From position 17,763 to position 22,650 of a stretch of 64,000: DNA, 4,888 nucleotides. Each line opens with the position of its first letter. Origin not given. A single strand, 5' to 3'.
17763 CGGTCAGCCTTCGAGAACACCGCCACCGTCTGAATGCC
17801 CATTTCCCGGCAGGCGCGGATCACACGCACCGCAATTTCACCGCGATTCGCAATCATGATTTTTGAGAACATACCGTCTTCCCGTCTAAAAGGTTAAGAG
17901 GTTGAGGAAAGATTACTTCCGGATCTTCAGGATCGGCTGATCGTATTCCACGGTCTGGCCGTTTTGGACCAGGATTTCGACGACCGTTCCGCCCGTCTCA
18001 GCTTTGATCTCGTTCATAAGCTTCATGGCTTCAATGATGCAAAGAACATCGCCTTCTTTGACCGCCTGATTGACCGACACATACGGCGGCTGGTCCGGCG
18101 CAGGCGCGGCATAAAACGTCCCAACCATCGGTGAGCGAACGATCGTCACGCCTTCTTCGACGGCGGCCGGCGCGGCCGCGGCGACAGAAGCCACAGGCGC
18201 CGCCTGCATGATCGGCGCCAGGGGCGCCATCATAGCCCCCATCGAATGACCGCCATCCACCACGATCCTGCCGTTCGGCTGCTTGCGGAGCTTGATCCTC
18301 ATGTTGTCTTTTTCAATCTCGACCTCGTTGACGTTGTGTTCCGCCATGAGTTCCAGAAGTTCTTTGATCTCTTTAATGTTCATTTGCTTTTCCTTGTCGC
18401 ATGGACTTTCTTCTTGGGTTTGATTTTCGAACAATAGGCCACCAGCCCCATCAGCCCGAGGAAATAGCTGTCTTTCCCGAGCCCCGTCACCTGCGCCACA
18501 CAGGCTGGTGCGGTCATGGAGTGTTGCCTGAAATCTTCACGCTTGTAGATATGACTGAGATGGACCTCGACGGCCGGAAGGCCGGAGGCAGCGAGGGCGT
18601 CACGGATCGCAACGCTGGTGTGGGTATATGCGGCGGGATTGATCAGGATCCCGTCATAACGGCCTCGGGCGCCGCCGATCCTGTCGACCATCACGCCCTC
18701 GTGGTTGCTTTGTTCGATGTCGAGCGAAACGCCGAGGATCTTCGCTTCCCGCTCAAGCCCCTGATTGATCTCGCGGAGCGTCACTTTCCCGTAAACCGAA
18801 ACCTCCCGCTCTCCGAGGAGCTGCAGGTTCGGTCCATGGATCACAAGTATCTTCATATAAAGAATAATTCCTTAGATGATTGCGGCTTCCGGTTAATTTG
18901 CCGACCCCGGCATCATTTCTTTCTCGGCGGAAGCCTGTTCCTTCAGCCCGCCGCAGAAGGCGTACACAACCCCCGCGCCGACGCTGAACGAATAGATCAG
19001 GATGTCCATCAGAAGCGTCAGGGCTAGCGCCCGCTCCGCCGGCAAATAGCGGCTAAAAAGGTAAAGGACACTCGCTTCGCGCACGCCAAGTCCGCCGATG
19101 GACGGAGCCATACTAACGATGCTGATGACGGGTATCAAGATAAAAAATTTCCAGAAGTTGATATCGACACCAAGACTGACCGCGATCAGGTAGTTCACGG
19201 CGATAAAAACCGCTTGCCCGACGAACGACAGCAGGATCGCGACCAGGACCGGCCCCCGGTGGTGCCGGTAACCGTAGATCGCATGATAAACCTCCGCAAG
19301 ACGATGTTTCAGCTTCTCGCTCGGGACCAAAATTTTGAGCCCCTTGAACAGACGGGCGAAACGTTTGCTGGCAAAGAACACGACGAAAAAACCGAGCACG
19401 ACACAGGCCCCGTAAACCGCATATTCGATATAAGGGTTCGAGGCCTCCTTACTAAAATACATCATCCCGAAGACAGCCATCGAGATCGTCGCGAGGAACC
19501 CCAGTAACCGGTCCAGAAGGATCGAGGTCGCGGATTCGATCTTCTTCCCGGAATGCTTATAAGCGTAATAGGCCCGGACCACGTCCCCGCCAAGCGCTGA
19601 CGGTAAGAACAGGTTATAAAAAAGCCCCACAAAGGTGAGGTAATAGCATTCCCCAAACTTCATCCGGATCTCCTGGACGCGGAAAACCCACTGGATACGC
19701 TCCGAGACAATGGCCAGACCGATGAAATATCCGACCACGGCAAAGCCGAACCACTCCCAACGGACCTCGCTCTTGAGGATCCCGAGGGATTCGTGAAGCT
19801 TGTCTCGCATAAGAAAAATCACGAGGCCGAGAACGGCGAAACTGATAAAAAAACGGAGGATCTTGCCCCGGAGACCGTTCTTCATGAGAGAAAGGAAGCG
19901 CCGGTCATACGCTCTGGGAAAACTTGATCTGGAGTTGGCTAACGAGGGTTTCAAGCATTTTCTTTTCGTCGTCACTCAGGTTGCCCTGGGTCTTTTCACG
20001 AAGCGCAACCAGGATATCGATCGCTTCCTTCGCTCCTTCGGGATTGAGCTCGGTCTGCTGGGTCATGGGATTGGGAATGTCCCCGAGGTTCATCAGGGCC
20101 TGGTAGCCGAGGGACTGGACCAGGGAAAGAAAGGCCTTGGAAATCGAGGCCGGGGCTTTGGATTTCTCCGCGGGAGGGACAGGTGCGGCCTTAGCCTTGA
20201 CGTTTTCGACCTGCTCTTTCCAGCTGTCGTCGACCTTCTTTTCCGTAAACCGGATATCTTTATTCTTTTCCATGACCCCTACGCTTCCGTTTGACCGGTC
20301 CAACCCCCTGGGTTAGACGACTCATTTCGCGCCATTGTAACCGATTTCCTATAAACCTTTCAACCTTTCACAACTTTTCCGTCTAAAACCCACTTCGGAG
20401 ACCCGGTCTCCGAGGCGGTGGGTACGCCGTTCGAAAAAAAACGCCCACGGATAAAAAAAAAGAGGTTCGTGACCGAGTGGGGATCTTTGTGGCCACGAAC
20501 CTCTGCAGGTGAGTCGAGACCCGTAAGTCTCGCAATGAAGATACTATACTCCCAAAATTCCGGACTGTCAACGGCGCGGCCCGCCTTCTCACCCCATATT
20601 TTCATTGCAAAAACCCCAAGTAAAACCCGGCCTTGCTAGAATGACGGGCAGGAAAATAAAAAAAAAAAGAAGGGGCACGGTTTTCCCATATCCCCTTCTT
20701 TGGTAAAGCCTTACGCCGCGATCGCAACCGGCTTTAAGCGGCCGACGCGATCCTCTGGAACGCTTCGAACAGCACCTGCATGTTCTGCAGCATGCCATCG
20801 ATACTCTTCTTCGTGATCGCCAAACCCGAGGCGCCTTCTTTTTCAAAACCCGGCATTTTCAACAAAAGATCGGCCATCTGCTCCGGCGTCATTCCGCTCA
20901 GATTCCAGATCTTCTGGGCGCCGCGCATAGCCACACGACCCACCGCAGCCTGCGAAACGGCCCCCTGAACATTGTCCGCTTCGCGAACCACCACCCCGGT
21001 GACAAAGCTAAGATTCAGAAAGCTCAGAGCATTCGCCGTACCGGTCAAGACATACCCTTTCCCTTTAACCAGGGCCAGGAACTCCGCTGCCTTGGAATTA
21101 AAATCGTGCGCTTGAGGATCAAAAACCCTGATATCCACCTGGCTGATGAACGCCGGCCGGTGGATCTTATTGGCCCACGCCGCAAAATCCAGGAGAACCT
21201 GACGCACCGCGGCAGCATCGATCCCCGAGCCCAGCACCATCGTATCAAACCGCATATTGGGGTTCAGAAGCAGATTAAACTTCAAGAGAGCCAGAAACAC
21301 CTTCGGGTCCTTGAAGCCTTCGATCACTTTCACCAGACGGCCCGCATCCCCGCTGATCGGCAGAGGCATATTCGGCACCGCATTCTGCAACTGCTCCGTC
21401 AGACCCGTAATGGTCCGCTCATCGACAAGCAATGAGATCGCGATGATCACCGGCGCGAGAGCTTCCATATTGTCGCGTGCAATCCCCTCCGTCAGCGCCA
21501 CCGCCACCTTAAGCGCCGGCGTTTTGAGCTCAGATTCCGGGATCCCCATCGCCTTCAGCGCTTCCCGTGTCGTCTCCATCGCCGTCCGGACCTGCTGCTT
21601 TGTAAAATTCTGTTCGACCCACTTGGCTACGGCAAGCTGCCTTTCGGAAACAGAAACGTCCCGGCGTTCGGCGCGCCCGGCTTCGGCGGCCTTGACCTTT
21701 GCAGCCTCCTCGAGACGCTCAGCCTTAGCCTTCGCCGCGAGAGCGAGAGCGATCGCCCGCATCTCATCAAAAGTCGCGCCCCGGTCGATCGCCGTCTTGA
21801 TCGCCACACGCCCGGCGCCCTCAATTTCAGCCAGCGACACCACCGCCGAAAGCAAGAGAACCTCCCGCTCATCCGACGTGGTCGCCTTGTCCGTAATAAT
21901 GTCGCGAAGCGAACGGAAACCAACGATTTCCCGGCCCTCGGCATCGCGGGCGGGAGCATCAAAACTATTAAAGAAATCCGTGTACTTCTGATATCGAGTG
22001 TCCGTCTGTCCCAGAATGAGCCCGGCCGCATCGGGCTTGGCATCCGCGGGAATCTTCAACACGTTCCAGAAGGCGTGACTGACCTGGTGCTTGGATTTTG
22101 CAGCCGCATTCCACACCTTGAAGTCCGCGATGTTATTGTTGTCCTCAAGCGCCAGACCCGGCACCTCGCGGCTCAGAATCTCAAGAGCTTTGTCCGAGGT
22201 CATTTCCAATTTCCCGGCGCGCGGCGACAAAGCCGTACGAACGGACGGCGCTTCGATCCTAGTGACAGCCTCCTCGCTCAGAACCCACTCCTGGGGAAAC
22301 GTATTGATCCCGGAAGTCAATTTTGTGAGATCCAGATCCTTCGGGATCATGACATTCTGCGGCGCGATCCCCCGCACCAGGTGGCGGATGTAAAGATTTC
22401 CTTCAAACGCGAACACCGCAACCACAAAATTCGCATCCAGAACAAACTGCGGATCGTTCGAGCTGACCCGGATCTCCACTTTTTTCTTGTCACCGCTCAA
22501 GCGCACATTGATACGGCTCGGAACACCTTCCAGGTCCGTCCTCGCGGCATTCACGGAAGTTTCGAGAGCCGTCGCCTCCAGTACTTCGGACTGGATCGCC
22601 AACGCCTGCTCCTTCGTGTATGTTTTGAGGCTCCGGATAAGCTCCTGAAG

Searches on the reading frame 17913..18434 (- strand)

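Call 6: search_protein_families(library=pfam, proteins=[window:17913-18434:-], max_evalue=0.01)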
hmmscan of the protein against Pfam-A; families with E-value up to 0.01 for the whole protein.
window:17913-18434:- (173 aa): 2 families
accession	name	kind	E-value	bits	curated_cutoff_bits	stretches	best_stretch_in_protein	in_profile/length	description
PF00364.28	Biotin_lipoyl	-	4.1e-23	81.4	22.1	1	99-171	3-73/73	Biotin-requiring enzyme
PF13533.13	Biotin_lipoyl_2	-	1.6e-08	34.6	29.8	1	143-171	3-31/32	Biotin-lipoyl like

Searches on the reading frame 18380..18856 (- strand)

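Call 6: search_protein_families(library=pfam, proteins=[window:18380-18856:-], max_evalue=0.01)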
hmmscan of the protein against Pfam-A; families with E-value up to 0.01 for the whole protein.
window:18380-18856:- (158 aa): 1 family
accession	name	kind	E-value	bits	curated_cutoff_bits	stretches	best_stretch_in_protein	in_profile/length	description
PF01220.24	DHquinase_II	-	7.7e-54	181.6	23.3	1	2-137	1-136/138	Dehydroquinase class II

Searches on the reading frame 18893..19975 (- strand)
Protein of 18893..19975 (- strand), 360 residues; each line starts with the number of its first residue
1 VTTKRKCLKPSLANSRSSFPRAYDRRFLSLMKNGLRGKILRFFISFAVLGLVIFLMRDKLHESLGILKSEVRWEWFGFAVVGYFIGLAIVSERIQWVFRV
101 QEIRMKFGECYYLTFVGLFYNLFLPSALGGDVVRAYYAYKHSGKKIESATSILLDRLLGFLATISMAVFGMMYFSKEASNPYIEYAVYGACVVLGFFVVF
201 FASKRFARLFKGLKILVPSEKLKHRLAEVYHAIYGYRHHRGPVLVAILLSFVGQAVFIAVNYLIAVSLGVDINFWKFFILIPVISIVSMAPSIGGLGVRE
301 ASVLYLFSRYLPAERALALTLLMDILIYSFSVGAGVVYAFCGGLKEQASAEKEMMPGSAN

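Call 6: search_protein_families(library=pfam, proteins=[window:18893-19975:-], max_evalue=0.01)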
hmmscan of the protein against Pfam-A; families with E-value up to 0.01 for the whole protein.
window:18893-19975:- (360 aa): 1 family
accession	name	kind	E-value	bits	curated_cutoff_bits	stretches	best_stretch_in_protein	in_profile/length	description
PF03706.18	LPG_synthase_TM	-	2.3e-37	129.5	33.4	1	44-333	3-300/302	Lysylphosphatidylglycerol synthase TM region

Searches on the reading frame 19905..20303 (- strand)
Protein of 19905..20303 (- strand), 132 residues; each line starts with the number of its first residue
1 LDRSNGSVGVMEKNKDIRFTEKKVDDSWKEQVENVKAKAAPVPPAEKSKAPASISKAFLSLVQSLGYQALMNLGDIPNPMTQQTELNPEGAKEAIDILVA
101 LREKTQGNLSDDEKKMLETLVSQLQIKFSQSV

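Call 26: search_protein_families(library=pfam, proteins=[window:19905-20303:-], max_evalue=0.0001)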
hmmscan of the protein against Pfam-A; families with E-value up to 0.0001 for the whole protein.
window:19905-20303:- (132 aa): 1 family
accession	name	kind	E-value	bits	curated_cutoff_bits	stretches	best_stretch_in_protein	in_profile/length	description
PF08899.16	DUF1844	-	1.9e-23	82.9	27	1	57-129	3-75/76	Domain of unknown function (DUF1844)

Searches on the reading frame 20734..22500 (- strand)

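Call 62: search_protein_families(library=pfam, proteins=[window:20734-22500:-], max_evalue=1)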
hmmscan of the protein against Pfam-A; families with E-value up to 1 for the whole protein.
window:20734-22500:- (588 aa): 4 families
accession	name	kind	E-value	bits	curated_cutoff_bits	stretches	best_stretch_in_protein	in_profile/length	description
PF01425.27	Amidase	-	0.01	15.3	27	1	270-340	220-290/445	Amidase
PF00109.32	ketoacyl-synt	-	0.023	14.8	20.8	1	294-345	80-130/252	Beta-ketoacyl synthase, N-terminal domain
PF20489.3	Birna_RdRp_C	-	0.15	13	28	1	233-318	18-105/106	Birnavirus RNA dependent RNA polymerase (VP1), C-terminal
PF02120.21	Flg_hook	-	0.16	12.3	29.8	1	282-324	31-73/85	Flagellar hook-length control protein FliK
